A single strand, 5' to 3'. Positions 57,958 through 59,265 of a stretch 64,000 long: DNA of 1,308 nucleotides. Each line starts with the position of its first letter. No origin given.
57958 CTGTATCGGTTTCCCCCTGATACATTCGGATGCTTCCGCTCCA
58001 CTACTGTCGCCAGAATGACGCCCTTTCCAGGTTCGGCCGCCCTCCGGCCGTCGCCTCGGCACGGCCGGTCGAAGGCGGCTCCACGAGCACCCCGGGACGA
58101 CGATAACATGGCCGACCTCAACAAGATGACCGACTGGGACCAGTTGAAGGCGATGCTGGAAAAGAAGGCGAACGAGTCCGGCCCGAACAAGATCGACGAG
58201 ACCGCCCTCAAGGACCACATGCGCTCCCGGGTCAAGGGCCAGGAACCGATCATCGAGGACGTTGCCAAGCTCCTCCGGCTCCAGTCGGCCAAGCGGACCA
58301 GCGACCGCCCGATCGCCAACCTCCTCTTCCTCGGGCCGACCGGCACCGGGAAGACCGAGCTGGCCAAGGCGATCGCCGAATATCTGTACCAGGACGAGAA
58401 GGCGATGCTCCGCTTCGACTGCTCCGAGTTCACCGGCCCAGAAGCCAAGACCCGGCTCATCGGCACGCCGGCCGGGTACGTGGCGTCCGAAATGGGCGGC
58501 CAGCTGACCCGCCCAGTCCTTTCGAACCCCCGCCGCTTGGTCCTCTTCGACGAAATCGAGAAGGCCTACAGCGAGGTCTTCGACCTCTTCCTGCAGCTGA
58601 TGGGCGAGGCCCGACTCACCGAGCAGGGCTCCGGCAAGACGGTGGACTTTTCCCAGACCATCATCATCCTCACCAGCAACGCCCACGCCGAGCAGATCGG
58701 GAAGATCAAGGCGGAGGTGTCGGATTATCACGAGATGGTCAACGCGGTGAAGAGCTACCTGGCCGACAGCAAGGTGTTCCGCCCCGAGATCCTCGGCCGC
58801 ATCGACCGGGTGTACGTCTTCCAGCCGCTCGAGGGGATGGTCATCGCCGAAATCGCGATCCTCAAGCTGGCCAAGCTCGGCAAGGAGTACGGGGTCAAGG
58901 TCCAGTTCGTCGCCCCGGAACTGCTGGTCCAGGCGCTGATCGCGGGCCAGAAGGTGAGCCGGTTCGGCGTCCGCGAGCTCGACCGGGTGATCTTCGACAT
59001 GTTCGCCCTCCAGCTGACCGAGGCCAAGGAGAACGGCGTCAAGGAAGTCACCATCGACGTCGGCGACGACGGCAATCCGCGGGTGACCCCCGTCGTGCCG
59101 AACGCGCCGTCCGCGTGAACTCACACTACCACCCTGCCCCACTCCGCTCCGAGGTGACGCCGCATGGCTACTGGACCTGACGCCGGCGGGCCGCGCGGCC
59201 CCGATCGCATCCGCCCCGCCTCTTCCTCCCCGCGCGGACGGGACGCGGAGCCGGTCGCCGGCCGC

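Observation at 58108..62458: Four-gene operon: two orphan ClpB-NBD2-type AAA+ ATPases alternating with two bitopic envelope proteins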

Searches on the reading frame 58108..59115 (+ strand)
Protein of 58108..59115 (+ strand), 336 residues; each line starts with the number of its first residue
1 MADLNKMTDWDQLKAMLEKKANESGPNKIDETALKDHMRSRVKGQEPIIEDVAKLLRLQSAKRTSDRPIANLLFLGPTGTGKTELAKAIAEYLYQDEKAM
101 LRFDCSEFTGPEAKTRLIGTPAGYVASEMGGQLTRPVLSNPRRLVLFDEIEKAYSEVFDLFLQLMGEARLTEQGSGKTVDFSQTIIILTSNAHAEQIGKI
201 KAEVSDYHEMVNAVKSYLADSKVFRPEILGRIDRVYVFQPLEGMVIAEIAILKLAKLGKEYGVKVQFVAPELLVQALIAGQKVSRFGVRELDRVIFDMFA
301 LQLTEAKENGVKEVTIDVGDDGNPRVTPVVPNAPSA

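Call 7: search_protein_families(library=pfam, proteins=[window:58108-59115:+], max_evalue=0.01)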
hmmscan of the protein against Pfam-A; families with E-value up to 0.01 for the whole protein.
window:58108-59115:+ (336 aa): 16 families
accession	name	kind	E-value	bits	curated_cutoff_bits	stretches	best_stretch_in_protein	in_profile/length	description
PF07724.20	AAA_2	-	1.2e-43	149.5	27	1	67-234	1-165/166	AAA domain (Cdc48 subfamily)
PF07728.20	AAA_5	-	8.3e-09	36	22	1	71-193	1-124/139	AAA domain (dynein-related subfamily)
PF00004.35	AAA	-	7e-08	33.4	21.2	1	72-192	1-110/131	ATPase family associated with various cellular activities (AAA)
PF00158.32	Sigma54_activat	-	1.4e-07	31.8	20.2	1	59-198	13-150/168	Sigma-54 interaction domain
PF13401.12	AAA_22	-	0.00012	22.9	27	1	72-164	8-107/130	AAA domain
PF06309.17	Torsin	-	0.00017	22.1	27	1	30-96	15-80/127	Torsin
PF07726.17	AAA_3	-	0.0008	19.7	27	1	73-198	3-117/131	ATPase family associated with various cellular activities (AAA)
PF01695.23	IstB_IS21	-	0.0015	18.5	24.1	1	70-90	93-113/238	IstB-like ATP binding protein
PF13191.12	AAA_16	-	0.0021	19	32.6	1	53-108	10-63/167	AAA ATPase domain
PF12775.13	AAA_7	-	0.0022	18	25.8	1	71-117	35-81/181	P-loop containing dynein motor region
PF04851.21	ResIII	-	0.0025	18.2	22.5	0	45-98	8-52/164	Type III restriction enzyme, res subunit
PF13173.12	AAA_14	-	0.004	17.6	27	0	72-153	5-74/129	AAA domain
PF01078.27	Mg_chelatase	-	0.004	17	20.3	0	71-94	24-47/207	Magnesium chelatase, subunit ChlI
PF05496.18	RuvB_N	-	0.0056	16.9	27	0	43-94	10-58/159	Holliday junction DNA helicase RuvB P-loop domain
PF01057.23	Parvo_NS1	-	0.0076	15.7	20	0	72-92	116-136/271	Parvovirus non-structural protein NS1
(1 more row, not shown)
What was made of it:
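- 58108..59118 (+): G1: soluble single-module AAA+ ATPase of ClpB/ClpC NBD2 type (336 aa). It has Walker A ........, pore-loop Tyr124, Walker B DEIEK, sensor-1 TSN, Arg finger in GRID and sensor-2 in GVRE. AAA_2 at 1e-43 (call 7).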

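Call 8: search_protein_families(library=ncbifam, proteins=[window:58108-59115:+], max_evalue=0.01)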
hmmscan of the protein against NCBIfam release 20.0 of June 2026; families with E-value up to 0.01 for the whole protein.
window:58108-59115:+ (336 aa): 29 families (the best 25 are shown)
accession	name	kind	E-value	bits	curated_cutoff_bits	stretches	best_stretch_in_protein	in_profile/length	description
TIGR03346.1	chaperone_ClpB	equivalog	2e-65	221.6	1232.1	1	33-317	558-844/853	ATP-dependent chaperone ClpB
TIGR02639.1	ClpA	equivalog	1.2e-55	189.1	993.15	1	32-305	449-717/734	ATP-dependent Clp protease ATP-binding subunit ClpA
NF008118.0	PRK10865.1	equivalog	2.9e-55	187.6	1417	1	34-298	562-824/857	ATP-dependent chaperone ClpB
NF033607.0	disagg_AAA_ClpG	exception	1.2e-53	182.2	1900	1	34-310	586-864/932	AAA family protein disaggregase ClpG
NF033606.1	heat_AAA_ClpK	exception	1.6e-52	178.5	1900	1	34-298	607-874/949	heat shock survival AAA family ATPase ClpK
TIGR03345.1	VI_ClpV1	equivalog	1.1e-49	169.5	884.95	1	32-300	558-828/852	type VI secretion system ATPase TssH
NF008263.0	PRK11034.1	equivalog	2.7e-38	131.4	1350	1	32-253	450-668/758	ATP-dependent Clp protease ATP-binding subunit ClpA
NF047784.1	MadB_ATPase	equivalog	1.8e-07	30.7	475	1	65-107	32-68/298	MadB family AAA-type ATPase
NF005304.0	PRK06835.1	equivalog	8.7e-06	25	215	1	62-104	176-218/330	ATP-binding protein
NF001679.0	PRK00440.1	equivalog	2.3e-05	23.6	303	1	65-97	35-67/322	replication factor C small subunit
NF038308.1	RNA_repair_RtcR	equivalog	5.6e-05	22.2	650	1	61-123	196-261/530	RNA repair transcriptional activator RtcR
NF000868.0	PRK00080.1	equivalog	7.4e-05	21.8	282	1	27-93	12-75/330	Holliday junction branch migration DNA helicase RuvB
NF009067.0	PRK12402.1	equivalog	8.5e-05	21.7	317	1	63-109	29-78/340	replication factor C small subunit 2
NF038214.1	IS21_help_AAA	equivalog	0.00015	21.5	200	1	70-99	91-120/232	IS21-like element helper ATPase IstB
NF003745.1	PRK05342.1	equivalog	0.00023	20.1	359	1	70-93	110-133/418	ATP-dependent Clp protease ATP-binding subunit ClpX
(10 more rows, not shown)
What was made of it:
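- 58108..59118 (+): ClpB TIGR03346 scores 221 bits against a cut-off of 1232 (call 8).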

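Call 9: search_protein_families(library=padloc, proteins=[window:58108-59115:+], max_evalue=0.01)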
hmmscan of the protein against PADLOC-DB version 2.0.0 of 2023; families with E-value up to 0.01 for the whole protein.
window:58108-59115:+ (336 aa): 11 families
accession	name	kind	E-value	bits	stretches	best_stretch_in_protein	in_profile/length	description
PDLC04606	PDC-M37B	-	6e-29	99.4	1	30-199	134-301/390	-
PDLC04605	PDC-M37B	-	8.1e-25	85.9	1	37-198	271-430/518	-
PDLC03838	DolB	-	9.9e-21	72.4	1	18-196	117-282/375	-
PDLC01993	RtcR--CARF_AAA_HTH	-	1.2e-07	28.6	1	59-194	197-331/523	-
PDLC04140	mad8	-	5.1e-07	27.5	1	71-155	29-95/314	mads_8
PDLC01994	RtcR_PspF1--CARF_AAA_HTH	-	2.1e-05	21.8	1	58-195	171-303/468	-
PDLC04232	IetA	-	0.00012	19.7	1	27-93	80-140/330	-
PDLC02196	IetA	-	0.00023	18.7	1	48-93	104-146/374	-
PDLC01995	RtcR_PspF2--CARF_AAA_HTH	-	0.00037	17.7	1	36-123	157-244/481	-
PDLC02195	IetA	-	0.00068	17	1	64-93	132-161/395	-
PDLC00914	TRIP13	-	0.0061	14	0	72-99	74-101/302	TRIP13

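Call 10: find_encoding_contigs(protein=window:58108-59115:+, flank=10000, max_places=6)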
Protein window:58108-59115:+ (336 aa): 10 contigs read that carry it; 6 places shown.
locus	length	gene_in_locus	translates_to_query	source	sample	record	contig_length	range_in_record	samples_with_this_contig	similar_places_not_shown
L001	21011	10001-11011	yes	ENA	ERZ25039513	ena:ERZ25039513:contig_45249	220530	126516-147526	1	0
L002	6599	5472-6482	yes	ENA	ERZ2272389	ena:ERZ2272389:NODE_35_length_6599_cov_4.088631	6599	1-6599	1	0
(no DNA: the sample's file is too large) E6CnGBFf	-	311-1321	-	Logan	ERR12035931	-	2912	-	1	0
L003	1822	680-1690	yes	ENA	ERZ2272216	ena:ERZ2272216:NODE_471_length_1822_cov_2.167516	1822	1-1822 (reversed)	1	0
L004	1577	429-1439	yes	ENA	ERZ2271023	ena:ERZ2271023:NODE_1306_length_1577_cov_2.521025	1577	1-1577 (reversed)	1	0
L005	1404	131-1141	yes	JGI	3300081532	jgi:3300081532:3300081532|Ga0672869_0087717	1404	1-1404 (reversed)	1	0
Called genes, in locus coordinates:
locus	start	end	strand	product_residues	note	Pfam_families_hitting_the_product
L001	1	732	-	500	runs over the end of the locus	PF04997:RNA_pol_Rpb1_1, PF00623:RNA_pol_Rpb1_2 (weak)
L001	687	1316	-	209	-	PF04997:RNA_pol_Rpb1_1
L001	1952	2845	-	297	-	PF00562:RNA_pol_Rpb2_6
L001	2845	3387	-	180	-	PF00562:RNA_pol_Rpb2_6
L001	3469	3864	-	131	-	-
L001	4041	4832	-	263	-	PF04561:RNA_pol_Rpb2_2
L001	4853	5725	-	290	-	PF04563:RNA_pol_Rpb2_1 (weak), PF04561:RNA_pol_Rpb2_2 (weak)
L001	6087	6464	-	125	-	PF16320:Ribosomal_L12_N, PF00542:Ribosomal_L12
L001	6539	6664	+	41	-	-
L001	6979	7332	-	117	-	PF00687:Ribosomal_L1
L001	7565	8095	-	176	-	PF03946:Ribosomal_L11_N, PF00298:Ribosomal_L11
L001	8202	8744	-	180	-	PF02357:NusG, PF00467:KOW (weak)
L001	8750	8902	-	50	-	PF00584:SecE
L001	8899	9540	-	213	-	-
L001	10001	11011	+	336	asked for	PF00158:Sigma54_activat, PF00004:AAA, PF07724:AAA_2, PF07728:AAA_5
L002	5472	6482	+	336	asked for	PF00158:Sigma54_activat, PF00004:AAA, PF07724:AAA_2, PF07728:AAA_5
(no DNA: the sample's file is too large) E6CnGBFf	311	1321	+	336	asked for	PF00158:Sigma54_activat, PF00004:AAA, PF07724:AAA_2, PF07728:AAA_5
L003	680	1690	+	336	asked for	PF00158:Sigma54_activat, PF00004:AAA, PF07724:AAA_2, PF07728:AAA_5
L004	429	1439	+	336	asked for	PF00158:Sigma54_activat, PF00004:AAA, PF07724:AAA_2, PF07728:AAA_5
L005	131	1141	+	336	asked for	PF00158:Sigma54_activat, PF00004:AAA, PF07724:AAA_2, PF07728:AAA_5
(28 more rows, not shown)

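Call 11: find_homologous_proteins(query=window:58108-59115:+, max_evalue=0.00001)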
Query window:58108-59115:+ (336 aa): 6360 proteins with E <= 0.00001 among 8000 candidates; the best 120 are listed.
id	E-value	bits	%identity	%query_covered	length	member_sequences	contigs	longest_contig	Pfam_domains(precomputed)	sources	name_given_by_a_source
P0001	4.9e-214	728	99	100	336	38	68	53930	PF00158.33,PF07724.21,PF00004.36,PF07728.21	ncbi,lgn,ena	-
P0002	3.2e-207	705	96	100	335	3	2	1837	PF00158.33,PF07724.21,PF00004.36,PF07728.21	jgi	jgi:ATP-dependent Clp protease ATP-binding subunit ClpA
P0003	1.1e-167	575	77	96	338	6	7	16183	PF00158.33,PF07724.21,PF00004.36,PF07728.21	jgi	-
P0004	1.2e-167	575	78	98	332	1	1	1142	PF00158.33,PF07724.21,PF00004.36,PF07728.21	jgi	jgi:ATP-dependent Clp protease ATP-binding subunit ClpA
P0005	3.4e-167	574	77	97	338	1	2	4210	PF00158.33,PF07724.21,PF00004.36,PF06309.18,PF07728.21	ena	-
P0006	4.6e-167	573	77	98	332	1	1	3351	PF00158.33,PF07724.21,PF00004.36,PF07728.21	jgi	jgi:ATP-dependent Clp protease ATP-binding subunit ClpA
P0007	2.2e-166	571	78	97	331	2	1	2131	PF00158.33,PF07724.21,PF00004.36,PF07728.21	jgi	jgi:ATP-dependent Clp protease ATP-binding subunit ClpA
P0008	2.2e-166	571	77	98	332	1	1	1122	PF00158.33,PF07724.21,PF00004.36,PF07728.21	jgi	jgi:ATP-dependent Clp protease ATP-binding subunit ClpA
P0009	1.1e-165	569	76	97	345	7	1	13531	PF00158.33,PF07724.21,PF00004.36,PF07728.21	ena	-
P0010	4.2e-165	567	75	99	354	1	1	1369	PF00158.33,PF07724.21,PF00004.36,PF07728.21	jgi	jgi:ATP-dependent Clp protease ATP-binding subunit ClpA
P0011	2.4e-163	561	78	96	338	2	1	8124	PF00158.33,PF07724.21,PF00004.36,PF07728.21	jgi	jgi:ATP-dependent Clp protease ATP-binding subunit ClpA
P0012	1.8e-162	558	77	98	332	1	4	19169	PF00158.33,PF07724.21,PF00004.36,PF07728.21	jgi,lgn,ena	-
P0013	1.2e-161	555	77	98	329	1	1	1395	PF00158.33,PF07724.21,PF00004.36,PF07728.21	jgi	-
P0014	3.5e-161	554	75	98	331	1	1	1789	PF00158.33,PF07724.21,PF00004.36,PF07728.21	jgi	jgi:ATP-dependent Clp protease ATP-binding subunit ClpB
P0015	7.5e-161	553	75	98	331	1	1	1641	PF00158.33,PF07724.21,PF00004.36,PF07728.21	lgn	-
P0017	1.6e-160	552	74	98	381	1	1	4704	PF00158.33,PF07724.21,PF00004.36,PF07728.21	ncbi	-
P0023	1.3e-157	542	73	97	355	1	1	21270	PF00158.33,PF07724.21,PF00004.36,PF06309.18,PF07728.21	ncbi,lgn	-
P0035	9.4e-155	533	71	98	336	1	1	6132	PF00158.33,PF07724.21,PF00004.36,PF07728.21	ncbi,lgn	-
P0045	4.1e-154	531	73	96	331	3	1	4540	PF00158.33,PF07724.21,PF00004.36,PF07728.21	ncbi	-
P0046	4.6e-154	531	72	98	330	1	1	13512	PF00158.33,PF07724.21,PF00004.36,PF06309.18,PF07728.21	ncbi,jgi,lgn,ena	jgi:ATP-dependent Clp protease ATP-binding subunit ClpA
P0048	7.4e-154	530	74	96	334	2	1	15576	PF00158.33,PF07724.21,PF00004.36,PF07728.21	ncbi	-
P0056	1.2e-152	526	70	100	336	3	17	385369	PF00158.33,PF07724.21,PF00004.36,PF07728.21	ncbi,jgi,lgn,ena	jgi:ATP-dependent Clp protease ATP-binding subunit ClpA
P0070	5.4e-151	521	71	97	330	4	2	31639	PF00158.33,PF07724.21,PF00004.36,PF07728.21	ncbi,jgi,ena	jgi:ATP-dependent Clp protease ATP-binding subunit ClpA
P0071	7.0e-151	520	71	98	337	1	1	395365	PF00158.33,PF07724.21,PF00004.36,PF07728.21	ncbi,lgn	-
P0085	7.5e-148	510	70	96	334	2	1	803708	PF00158.33,PF07724.21,PF00004.36,PF07728.21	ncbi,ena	-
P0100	6.4e-146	504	68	100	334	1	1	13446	PF00158.33,PF07724.21,PF00004.36,PF07728.21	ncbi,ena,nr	ncbi:MAG TPA: AAA family ATPase [Pirellulales bacterium]|nr:AAA family ATPase [Pirellulales bacteriu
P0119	6.1e-143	494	68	98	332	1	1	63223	PF00158.33,PF07724.21,PF00004.36,PF07728.21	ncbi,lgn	-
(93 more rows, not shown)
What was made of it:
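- The 120 listed family members are a uniform 323-381 aa rather than fragments (call 11).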

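Call 12: find_encoding_contigs(protein=P0085, flank=8000, max_places=2)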
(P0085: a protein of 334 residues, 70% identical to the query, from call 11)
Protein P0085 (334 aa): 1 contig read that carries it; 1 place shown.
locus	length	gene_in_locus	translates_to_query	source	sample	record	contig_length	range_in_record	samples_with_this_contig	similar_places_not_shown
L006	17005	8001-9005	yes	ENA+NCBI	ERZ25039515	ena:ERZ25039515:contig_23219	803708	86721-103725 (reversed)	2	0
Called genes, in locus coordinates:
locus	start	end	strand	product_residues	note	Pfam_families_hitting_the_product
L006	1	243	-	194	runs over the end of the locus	PF04229:GrpB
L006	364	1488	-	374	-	-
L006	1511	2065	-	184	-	-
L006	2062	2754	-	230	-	PF00535:Glycos_transf_2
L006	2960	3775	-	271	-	PF01784:DUF34_NIF3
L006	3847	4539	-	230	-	PF12951:PATR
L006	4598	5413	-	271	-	-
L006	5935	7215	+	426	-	PF02844:GARS_N, PF01071:GARS_A, PF02222:ATP-grasp (weak), PF02843:GARS_C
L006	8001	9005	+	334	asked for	PF00158:Sigma54_activat, PF00004:AAA (weak), PF07724:AAA_2, PF07728:AAA_5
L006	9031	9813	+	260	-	-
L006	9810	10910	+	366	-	PF07724:AAA_2, PF07728:AAA_5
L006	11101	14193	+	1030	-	-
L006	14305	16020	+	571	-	PF13827:DUF4189, PF13432:TPR_16 (weak), PF00515:TPR_1 (weak), PF13414:TPR_11, PF00515:TPR_1, PF13181:TPR_8, PF13414:TPR_11, PF13432:TPR_16, +12 more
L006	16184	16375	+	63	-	-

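Call 13: find_encoding_contigs(protein=P0100, flank=8000, max_places=2)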
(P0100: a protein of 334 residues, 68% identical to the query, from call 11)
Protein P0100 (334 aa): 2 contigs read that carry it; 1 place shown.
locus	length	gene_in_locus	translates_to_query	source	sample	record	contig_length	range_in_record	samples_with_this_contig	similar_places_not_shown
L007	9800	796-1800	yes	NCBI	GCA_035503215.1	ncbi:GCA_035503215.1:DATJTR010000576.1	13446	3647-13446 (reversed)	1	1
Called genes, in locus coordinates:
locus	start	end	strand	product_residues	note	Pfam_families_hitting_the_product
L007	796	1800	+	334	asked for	PF00158:Sigma54_activat, PF00004:AAA, PF07724:AAA_2, PF07728:AAA_5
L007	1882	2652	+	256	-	-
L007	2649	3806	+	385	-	PF07724:AAA_2, PF13401:AAA_22 (faint), PF00004:AAA (faint), PF07728:AAA_5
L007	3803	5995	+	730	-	-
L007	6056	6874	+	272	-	PF13578:Methyltransf_24, PF05711:TylF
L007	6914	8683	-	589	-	PF14559:TPR_19, PF13414:TPR_11, PF13432:TPR_16, PF13414:TPR_11, PF00515:TPR_1, PF13424:TPR_12, PF00515:TPR_1, PF13432:TPR_16, +29 more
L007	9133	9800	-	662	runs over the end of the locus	-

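Call 14: find_encoding_contigs(protein=P0056, flank=8000, max_places=2)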
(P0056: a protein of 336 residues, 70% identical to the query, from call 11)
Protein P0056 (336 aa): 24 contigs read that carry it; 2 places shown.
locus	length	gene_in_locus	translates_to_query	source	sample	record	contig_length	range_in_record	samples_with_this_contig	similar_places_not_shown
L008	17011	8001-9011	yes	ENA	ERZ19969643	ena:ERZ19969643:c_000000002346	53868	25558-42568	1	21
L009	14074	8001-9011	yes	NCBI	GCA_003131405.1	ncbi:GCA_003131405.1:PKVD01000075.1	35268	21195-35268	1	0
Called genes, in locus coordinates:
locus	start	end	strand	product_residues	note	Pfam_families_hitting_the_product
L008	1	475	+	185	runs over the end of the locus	PF02518:HATPase_c, PF13589:HATPase_c_3 (weak)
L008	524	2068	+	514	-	PF00732:GMC_oxred_N, PF00890:FAD_binding_2 (faint), PF01266:DAO (faint), PF07992:Pyr_redox_2 (faint), PF05199:GMC_oxred_C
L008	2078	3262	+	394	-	PF07690:MFS_1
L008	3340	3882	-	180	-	PF03729:DUF308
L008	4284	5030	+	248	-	-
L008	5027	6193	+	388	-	PF07724:AAA_2, PF07728:AAA_5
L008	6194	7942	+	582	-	PF05048:NosD (faint), PF13229:Beta_helix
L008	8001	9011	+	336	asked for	PF00158:Sigma54_activat, PF00004:AAA (weak), PF07724:AAA_2, PF07728:AAA_5 (faint)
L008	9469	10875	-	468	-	PF00033:Cytochrome_B, PF13631:Cytochrom_B_N_2, PF00032:Cytochrom_B_C (weak), PF00034:Cytochrom_C (faint), PF13442:Cytochrome_CBB3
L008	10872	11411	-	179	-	PF00355:Rieske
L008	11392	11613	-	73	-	-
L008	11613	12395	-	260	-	PF09678:Caa3_CtaG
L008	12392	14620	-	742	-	PF00115:COX1, PF00510:COX3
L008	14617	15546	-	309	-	PF02790:COX2_TM, PF00116:COX2, PF00034:Cytochrom_C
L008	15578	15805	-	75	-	-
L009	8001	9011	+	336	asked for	PF00158:Sigma54_activat, PF00004:AAA (weak), PF07724:AAA_2, PF07728:AAA_5 (faint)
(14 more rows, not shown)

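Call 17: find_related_loci(query=A1, collection=genome_contigs, flank=8000)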
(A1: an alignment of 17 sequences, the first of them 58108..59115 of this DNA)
Query A1 (336 aa) in genome_contigs; peptide patterns used: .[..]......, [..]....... (x = any residue, [..] = any of these).
600 stretches matched a pattern (row limit reached: there are more); 597 encode a relative of the query (tblastn E <= 1e-3); the best 80 are kept; 80 distinct loci.
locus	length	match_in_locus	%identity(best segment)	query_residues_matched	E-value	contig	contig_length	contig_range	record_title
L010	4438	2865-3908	37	6-325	1e-55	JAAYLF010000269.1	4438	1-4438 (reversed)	MAG: Clostridiaceae bacterium isolate AS15tlH2ME_177 111501_AS15, whole genome shotgun sequence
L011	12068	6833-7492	46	34-254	2e-55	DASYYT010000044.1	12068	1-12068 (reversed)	MAG TPA_asm: Candidatus Sulfotelmatobacter sp. isolate SMAG_U6342 k141_572468, whole genome shotgun sequence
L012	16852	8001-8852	39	34-317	2e-55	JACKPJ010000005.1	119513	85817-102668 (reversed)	MAG: Deltaproteobacteria bacterium isolate HK-STAS-UBA10199-1 HK-STAS-UBA10199-1_5, whole genome shotgun sequence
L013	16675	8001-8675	46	33-257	3e-55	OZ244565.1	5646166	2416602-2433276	MAG: Bryobacteraceae bacterium isolate 3f946790-cc0c-429c-8fad-92f8aa7ceaf4 genome assembly, chromosome: 1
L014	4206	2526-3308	42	34-295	5e-55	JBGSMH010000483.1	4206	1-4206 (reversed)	MAG: Phycisphaerae bacterium isolate JTS-AC226 k141_3551594, whole genome shotgun sequence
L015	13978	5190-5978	40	34-295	1e-54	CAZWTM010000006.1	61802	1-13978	MAG TPA_asm: uncultured Peptococcaceae bacterium isolate binchicken_co193_91 genome assembly, contig: NODE_169_length_61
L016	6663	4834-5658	42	34-307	9e-55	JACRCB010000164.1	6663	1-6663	MAG: Deltaproteobacteria bacterium isolate NC_groundwater_1635_Pr3_B-0.1um_53_9 SR-2_scaffold_141_3332030, whole genome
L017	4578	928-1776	40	34-317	2e-54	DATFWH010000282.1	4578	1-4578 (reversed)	MAG TPA_asm: Candidatus Binatia bacterium isolate SMAG_U9485 k141_6138243, whole genome shotgun sequence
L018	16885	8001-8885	39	34-320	2e-54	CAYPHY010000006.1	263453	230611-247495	MAG TPA_asm: uncultured Ardenticatenaceae bacterium isolate binchicken_co59_761 genome assembly, contig: NODE_12_length_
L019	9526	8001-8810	41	34-303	8e-54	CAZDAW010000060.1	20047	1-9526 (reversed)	MAG TPA_asm: uncultured Anaerolineaceae bacterium isolate SRP167436_co1_201 genome assembly, contig: NODE_4162_length_20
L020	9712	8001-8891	38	38-322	4e-54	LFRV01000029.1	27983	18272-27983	MAG: Clostridiales bacterium DTU069 scaffold15984, whole genome shotgun sequence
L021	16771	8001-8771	41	34-295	5e-54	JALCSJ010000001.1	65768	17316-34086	MAG: Acidaminococcaceae bacterium isolate UW_MP_ACID2_2 Ga0455774_000133, whole genome shotgun sequence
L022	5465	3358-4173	39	34-306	8e-54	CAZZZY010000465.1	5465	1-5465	MAG: uncultured Acetobacteraceae bacterium isolate Green_W.bin.2 genome assembly, contig: NODE_1194_length_5465_cov_6.11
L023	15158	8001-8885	39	34-322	1e-53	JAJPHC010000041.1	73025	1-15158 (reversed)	MAG: Acidobacteria bacterium isolate Centralia_MAG_134 k107_30602284, whole genome shotgun sequence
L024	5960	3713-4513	40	34-295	9e-54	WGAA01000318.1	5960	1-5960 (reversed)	MAG: Anaerolineae bacterium isolate S143_38 k151_68114, whole genome shotgun sequence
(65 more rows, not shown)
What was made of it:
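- Tried and rejected: Genome-collection scan with a G1 alignment (call 17).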
